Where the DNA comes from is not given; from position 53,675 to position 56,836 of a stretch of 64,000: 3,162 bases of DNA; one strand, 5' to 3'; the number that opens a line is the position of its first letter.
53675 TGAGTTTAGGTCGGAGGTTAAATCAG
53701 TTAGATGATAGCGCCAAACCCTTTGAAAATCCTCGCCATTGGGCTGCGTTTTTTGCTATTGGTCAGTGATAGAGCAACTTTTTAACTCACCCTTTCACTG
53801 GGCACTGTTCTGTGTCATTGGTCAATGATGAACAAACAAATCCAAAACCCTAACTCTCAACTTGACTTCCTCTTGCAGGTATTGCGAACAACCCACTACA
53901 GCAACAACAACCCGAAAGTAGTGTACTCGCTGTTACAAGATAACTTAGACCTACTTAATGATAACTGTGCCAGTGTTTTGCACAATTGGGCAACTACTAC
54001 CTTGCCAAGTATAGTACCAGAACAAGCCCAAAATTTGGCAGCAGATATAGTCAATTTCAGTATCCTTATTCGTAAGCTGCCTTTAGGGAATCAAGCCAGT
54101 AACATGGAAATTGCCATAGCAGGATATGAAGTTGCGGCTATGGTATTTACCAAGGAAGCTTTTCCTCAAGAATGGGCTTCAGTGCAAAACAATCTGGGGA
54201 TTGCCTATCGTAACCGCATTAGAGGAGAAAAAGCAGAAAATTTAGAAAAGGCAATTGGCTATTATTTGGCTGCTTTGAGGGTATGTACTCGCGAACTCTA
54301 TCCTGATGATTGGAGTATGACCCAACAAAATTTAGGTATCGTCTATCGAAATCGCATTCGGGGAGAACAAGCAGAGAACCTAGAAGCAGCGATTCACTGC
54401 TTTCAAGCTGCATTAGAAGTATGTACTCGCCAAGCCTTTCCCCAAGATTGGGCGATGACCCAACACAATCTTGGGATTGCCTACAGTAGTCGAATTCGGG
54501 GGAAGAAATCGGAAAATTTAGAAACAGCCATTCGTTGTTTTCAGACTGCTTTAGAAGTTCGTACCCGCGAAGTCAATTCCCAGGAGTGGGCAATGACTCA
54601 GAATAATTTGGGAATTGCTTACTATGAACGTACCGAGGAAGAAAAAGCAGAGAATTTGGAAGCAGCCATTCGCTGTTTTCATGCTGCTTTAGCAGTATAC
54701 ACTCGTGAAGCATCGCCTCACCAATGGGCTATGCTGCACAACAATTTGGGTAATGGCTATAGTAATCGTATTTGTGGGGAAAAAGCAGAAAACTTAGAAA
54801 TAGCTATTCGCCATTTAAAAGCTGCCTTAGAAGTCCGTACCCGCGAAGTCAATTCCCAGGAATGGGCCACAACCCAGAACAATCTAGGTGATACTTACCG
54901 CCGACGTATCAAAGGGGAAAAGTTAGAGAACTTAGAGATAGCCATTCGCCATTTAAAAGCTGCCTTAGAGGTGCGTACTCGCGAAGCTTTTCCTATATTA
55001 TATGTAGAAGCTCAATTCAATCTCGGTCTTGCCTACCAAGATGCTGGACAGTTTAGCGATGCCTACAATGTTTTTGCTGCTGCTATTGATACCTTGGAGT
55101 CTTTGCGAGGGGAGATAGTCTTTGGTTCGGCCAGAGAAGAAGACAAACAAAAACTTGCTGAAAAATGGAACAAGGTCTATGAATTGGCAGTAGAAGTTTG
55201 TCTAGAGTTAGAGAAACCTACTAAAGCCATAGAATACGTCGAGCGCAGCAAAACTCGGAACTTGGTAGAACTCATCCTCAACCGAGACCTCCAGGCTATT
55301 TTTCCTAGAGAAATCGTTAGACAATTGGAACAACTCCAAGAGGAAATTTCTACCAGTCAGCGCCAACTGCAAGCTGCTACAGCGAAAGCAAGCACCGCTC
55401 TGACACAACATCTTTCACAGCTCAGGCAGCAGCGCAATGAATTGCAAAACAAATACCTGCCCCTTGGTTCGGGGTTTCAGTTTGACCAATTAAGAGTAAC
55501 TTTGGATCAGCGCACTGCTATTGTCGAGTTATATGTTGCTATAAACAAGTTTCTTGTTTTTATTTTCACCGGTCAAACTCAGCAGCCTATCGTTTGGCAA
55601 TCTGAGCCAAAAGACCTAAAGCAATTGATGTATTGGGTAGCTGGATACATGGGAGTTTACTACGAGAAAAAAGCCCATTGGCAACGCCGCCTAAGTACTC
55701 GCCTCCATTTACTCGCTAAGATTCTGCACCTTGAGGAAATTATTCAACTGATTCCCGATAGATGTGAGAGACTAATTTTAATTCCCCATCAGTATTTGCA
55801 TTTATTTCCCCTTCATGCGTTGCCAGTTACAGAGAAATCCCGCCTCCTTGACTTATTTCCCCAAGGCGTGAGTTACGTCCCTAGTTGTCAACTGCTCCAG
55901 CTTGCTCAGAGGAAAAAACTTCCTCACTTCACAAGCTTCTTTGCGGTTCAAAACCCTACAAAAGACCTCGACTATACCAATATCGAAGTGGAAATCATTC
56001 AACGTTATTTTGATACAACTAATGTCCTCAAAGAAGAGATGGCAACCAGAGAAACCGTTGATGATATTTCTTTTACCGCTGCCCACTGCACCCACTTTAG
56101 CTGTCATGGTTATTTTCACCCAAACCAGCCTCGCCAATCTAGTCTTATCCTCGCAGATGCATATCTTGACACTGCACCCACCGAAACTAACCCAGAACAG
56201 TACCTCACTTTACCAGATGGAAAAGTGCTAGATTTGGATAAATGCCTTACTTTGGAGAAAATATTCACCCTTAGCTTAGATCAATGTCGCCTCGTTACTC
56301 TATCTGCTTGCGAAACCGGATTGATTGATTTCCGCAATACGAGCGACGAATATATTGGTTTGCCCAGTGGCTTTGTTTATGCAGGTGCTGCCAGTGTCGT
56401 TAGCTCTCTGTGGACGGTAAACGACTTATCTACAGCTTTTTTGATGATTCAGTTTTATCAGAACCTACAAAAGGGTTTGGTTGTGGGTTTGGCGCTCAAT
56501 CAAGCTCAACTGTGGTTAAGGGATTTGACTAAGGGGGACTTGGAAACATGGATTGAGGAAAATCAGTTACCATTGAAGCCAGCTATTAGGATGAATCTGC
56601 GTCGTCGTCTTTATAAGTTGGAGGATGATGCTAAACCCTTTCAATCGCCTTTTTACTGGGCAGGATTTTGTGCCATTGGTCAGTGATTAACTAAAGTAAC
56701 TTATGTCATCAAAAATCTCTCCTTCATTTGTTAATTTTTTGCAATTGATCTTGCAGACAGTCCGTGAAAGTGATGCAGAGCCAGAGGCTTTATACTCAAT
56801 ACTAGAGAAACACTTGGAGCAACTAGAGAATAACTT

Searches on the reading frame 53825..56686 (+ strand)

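Call 26: search_protein_families(library=pfam, proteins=[window:53825-56686:+], max_evalue=0.00001)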
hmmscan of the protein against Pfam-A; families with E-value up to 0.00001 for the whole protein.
window:53825-56686:+ (953 aa): 6 families
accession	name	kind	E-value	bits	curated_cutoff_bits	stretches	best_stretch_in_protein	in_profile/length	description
PF12770.12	CHAT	-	1.7e-50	172.6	24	1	639-953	15-289/289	CHAT domain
PF13424.12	TPR_12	-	1.9e-25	89.3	30.1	0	229-278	16-67/77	Tetratricopeptide repeat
PF16546.10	SGTA_dimer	-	9.9e-11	41.7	26.8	0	175-199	19-43/67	Homodimerisation domain of SGTA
PF13374.12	TPR_10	-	4.3e-09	36.5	27.5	0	117-143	1-28/42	Tetratricopeptide repeat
PF07719.23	TPR_2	-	4e-06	27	27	0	395-421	2-28/34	Tetratricopeptide repeat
PF21747.2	YpoC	-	5.9e-06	26.7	27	0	113-156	7-50/111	YpoC-like protein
